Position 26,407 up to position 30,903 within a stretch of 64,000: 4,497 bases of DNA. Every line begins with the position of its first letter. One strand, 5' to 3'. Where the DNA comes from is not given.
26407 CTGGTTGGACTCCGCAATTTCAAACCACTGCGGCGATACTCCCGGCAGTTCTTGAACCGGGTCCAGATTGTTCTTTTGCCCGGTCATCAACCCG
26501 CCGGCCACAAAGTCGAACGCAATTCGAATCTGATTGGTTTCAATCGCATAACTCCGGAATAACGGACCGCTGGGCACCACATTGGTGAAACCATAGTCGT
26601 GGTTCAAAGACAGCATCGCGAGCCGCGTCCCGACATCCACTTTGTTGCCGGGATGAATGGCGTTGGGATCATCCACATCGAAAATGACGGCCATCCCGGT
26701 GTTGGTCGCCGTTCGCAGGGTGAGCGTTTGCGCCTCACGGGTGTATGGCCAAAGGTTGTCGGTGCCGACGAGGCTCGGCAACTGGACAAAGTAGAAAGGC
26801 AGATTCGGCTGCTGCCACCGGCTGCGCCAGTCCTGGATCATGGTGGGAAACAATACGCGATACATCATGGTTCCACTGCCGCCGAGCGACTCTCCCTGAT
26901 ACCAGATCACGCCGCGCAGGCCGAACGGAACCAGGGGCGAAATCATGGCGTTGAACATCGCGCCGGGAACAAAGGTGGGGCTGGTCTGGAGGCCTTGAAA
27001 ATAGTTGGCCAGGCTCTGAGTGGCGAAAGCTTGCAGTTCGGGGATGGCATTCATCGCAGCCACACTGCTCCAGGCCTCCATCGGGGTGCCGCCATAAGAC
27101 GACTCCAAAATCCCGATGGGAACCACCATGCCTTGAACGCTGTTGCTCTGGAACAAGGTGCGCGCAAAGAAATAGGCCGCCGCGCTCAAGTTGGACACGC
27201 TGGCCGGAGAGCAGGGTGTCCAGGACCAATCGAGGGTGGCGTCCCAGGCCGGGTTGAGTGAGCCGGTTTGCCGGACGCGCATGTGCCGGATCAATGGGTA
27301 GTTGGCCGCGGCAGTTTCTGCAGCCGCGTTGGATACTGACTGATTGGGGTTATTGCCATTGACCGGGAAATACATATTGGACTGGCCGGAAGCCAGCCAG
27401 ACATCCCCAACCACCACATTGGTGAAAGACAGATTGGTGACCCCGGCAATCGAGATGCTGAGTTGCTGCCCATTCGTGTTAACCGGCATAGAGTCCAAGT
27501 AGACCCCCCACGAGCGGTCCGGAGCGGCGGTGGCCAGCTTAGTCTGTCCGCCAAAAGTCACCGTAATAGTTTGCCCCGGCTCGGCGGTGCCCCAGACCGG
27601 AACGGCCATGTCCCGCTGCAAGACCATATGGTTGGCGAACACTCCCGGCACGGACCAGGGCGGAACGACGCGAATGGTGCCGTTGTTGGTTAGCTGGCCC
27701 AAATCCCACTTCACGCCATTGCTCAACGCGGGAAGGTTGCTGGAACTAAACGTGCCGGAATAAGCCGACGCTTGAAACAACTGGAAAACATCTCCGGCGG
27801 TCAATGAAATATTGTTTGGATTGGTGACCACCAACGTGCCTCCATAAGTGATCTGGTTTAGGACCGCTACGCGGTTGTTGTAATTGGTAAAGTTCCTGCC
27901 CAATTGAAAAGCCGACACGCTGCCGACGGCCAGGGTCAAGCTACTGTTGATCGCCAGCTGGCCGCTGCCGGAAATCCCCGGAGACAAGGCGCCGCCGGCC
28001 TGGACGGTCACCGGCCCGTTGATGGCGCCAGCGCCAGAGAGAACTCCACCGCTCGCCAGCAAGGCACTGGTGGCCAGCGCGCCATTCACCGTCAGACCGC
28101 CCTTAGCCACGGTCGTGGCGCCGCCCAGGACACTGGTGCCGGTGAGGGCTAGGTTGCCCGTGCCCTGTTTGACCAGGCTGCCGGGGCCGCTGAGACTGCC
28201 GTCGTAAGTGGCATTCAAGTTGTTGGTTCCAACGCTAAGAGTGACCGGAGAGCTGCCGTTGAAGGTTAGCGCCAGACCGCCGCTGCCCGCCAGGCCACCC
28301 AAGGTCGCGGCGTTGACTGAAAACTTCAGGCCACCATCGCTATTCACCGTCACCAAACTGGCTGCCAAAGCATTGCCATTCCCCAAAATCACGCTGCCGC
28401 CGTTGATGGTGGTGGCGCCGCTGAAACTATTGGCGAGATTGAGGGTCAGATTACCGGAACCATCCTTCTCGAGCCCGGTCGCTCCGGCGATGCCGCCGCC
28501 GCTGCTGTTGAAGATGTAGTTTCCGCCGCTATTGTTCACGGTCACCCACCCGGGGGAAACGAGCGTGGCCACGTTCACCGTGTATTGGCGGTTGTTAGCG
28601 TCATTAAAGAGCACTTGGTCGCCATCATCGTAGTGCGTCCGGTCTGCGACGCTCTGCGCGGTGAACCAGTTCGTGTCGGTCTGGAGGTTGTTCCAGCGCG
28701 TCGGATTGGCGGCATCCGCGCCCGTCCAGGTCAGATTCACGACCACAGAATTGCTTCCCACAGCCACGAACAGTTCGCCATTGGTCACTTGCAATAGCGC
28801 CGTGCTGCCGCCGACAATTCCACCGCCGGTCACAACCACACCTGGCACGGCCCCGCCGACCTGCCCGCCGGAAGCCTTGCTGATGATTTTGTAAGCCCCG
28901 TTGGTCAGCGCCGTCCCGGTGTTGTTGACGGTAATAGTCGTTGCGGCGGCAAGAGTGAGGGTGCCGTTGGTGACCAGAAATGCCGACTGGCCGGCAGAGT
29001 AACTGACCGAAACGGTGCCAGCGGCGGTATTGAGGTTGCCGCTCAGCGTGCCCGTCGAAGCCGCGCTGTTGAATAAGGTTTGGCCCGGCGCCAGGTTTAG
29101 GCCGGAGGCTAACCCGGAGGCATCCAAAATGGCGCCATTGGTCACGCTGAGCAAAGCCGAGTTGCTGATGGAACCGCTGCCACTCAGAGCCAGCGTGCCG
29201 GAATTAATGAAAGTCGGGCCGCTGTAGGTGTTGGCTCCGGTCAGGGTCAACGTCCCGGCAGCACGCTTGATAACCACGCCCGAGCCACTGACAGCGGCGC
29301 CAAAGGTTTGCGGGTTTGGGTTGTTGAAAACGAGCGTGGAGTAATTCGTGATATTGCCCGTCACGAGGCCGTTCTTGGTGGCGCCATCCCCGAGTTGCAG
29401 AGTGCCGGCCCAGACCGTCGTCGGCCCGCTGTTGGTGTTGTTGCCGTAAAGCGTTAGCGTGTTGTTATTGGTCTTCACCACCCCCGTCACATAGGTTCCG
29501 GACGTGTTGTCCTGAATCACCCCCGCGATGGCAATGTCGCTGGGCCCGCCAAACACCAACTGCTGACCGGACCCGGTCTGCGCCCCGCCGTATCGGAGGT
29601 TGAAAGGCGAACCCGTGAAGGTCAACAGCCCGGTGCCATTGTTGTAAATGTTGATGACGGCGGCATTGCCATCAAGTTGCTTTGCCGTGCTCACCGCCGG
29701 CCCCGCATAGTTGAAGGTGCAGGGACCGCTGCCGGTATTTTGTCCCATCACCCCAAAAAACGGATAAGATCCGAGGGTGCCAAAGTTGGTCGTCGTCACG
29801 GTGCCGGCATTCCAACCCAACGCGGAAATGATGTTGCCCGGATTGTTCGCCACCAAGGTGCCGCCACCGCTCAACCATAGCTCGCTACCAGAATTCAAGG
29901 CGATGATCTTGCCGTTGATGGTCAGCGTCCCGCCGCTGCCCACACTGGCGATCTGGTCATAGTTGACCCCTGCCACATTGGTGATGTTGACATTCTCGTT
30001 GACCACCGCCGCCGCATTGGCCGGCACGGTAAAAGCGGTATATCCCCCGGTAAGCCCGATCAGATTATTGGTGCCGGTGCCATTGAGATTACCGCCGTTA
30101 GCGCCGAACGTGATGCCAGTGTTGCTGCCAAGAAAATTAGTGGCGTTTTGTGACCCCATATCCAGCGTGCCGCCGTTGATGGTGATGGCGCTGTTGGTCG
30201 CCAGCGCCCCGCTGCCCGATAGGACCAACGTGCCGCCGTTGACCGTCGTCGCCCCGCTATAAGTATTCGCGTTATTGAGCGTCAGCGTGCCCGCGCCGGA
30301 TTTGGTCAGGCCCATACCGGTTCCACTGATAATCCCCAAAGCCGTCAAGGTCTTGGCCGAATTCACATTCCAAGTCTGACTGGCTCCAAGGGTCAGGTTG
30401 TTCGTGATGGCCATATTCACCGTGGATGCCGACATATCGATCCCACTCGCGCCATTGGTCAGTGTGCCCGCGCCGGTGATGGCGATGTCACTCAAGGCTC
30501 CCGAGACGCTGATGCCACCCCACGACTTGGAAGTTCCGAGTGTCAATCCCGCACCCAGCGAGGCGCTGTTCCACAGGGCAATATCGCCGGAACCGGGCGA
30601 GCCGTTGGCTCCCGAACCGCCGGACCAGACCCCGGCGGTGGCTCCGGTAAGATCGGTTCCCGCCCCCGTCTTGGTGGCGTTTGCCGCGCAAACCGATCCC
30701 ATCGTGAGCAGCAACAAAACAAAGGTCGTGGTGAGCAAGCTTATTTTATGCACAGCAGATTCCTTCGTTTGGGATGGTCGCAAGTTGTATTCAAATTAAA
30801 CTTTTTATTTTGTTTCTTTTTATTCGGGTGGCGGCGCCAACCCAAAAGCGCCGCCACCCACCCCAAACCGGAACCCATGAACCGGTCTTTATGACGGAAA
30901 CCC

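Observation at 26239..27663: SASA-type O-acetylesterase domain displayed at the end of a ~1000-aa PATR beta-helix stalk (P2)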

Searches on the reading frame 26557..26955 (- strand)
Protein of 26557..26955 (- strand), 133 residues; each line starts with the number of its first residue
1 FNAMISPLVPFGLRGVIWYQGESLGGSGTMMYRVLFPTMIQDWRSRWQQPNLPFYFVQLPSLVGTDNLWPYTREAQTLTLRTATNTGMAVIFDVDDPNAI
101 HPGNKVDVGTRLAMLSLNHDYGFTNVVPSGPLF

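Call 70: search_solved_structures(query=window:26557-26955:-, max_evalue=0.01, show_alignments=5)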
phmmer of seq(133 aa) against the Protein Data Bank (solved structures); distinct sequences matched with E-value up to 0.01: 7.
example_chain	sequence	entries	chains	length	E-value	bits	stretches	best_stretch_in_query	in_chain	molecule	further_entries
9ega_A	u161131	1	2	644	1.4e-32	115.6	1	1-133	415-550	Sialate O-acetylesterase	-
9h4u_A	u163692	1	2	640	1.3e-29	106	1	1-133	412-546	Carbohydrate esterase FI8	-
7kmm_A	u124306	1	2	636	2.2e-25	92.3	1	1-133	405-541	Sialic acid-specific 9-O-acetylesterase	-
8f9r_A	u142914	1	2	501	1.4e-13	54.1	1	1-132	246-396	Sialic acid acetylesterase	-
8f9q_A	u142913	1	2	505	3.4e-13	52.8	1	1-132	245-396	Sialic acid acetylesterase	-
8f9o_A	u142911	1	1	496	5.3e-13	52.2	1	1-132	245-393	Sialic acid acetylesterase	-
8f9p_A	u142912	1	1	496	5.3e-13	52.2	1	1-132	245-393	Sialic acid acetylesterase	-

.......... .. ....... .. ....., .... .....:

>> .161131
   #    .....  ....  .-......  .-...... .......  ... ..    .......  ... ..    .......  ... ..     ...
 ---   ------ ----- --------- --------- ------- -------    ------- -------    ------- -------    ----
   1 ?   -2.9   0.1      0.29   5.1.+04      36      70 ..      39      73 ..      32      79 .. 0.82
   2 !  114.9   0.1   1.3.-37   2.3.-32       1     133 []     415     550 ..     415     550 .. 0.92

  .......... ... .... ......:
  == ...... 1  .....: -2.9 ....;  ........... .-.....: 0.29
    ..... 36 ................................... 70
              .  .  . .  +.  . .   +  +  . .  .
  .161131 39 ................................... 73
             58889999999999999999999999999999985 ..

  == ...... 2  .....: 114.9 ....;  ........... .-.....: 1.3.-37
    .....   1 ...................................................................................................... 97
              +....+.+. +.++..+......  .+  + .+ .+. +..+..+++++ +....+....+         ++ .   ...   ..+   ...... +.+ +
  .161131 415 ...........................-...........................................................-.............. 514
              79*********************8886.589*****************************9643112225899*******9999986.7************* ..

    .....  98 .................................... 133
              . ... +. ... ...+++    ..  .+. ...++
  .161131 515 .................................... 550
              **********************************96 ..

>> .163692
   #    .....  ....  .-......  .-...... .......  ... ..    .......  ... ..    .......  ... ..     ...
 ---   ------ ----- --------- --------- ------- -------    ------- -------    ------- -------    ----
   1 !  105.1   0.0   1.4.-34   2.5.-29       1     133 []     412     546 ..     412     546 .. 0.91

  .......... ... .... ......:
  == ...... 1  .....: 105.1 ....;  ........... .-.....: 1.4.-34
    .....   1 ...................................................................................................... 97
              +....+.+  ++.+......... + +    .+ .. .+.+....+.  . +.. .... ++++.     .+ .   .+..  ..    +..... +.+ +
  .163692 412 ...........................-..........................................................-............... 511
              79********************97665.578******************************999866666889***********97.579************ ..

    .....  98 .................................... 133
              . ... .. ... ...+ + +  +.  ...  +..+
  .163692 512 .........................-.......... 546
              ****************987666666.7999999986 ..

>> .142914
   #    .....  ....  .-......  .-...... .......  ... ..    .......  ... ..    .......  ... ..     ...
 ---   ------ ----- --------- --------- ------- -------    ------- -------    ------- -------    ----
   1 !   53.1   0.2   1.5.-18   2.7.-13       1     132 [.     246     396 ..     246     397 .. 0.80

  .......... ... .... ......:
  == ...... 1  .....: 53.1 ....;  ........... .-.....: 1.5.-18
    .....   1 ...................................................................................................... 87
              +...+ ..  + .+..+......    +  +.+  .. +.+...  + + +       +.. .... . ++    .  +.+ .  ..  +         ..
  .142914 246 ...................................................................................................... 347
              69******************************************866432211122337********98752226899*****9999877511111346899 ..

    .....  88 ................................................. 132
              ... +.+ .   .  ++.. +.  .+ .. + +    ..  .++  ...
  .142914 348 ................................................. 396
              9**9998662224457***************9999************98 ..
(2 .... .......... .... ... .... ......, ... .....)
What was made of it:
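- On CAZy CE20 / Pfam SASA (PF03629): SIAE has Ser (call 70).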

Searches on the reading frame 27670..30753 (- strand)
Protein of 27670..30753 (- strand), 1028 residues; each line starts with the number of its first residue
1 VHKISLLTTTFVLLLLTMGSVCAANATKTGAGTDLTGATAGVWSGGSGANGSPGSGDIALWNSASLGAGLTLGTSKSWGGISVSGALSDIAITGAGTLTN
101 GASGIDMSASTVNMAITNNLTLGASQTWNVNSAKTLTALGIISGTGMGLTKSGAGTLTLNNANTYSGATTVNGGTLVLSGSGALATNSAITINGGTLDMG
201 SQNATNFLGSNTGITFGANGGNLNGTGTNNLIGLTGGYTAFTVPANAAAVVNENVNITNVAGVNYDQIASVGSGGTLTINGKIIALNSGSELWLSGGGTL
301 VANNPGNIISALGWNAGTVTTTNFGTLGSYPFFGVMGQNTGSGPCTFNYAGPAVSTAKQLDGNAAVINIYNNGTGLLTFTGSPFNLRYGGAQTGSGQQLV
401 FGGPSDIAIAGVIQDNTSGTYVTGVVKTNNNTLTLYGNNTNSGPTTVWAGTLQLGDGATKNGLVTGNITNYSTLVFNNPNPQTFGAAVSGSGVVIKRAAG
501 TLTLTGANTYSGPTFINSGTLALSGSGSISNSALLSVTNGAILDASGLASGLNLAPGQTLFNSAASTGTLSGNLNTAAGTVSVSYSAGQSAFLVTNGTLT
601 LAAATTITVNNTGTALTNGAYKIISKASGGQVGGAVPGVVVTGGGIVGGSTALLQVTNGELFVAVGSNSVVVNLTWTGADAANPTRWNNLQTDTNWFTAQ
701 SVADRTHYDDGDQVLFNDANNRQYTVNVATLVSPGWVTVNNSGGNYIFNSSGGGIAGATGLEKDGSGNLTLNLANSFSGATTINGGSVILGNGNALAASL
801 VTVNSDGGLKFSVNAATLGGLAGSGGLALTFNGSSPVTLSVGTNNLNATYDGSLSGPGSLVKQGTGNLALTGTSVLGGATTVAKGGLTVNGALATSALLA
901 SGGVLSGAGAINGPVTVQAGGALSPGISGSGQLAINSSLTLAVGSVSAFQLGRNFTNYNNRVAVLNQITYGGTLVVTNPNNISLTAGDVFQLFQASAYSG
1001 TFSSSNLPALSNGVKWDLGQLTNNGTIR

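Call 66: search_solved_structures(query=window:27670-30753:-, max_evalue=1)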
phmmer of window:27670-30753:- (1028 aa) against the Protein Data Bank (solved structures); distinct sequences matched with E-value up to 1: 4.
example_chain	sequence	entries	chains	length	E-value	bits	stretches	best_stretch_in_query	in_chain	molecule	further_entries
8e7f_A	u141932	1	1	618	2.6e-06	29.1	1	849-978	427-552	Extracellular serine protease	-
5ke1_A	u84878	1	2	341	0.0072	17.7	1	123-283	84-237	Outer membrane protein IcsA autotransporter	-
6efw_A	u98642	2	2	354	0.45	11.8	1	769-892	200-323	ATP-dependent (S)-NAD(P)H-hydrate dehydratase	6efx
7u4h_A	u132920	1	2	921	0.76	11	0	127-316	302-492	Penicillin-binding protein 1A (Pbp1a)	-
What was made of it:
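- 27670..30684 (-): About 1000-aa PATR beta-helix region (the 'stalk'); its first ~1300 nt are paralogous to P1. Weak homology to solved autotransporter beta-helix passengers: Ssp 8E7F at 2.6e-6 and IcsA 5KE1 at 0.007 (call 66).
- On Type V autotransporter: Homology to the Ssp and IcsA passengers (call 66).
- Closest known: Enzyme-tipped beta-helix autotransporters. Same: The P2 stalk aligns to the Ssp stalk at E 2.6e-6 (call 66).
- Enzyme-at-the-tip designs exist in SPATE and subtilase autotransporters (8E7F hit, call 66).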
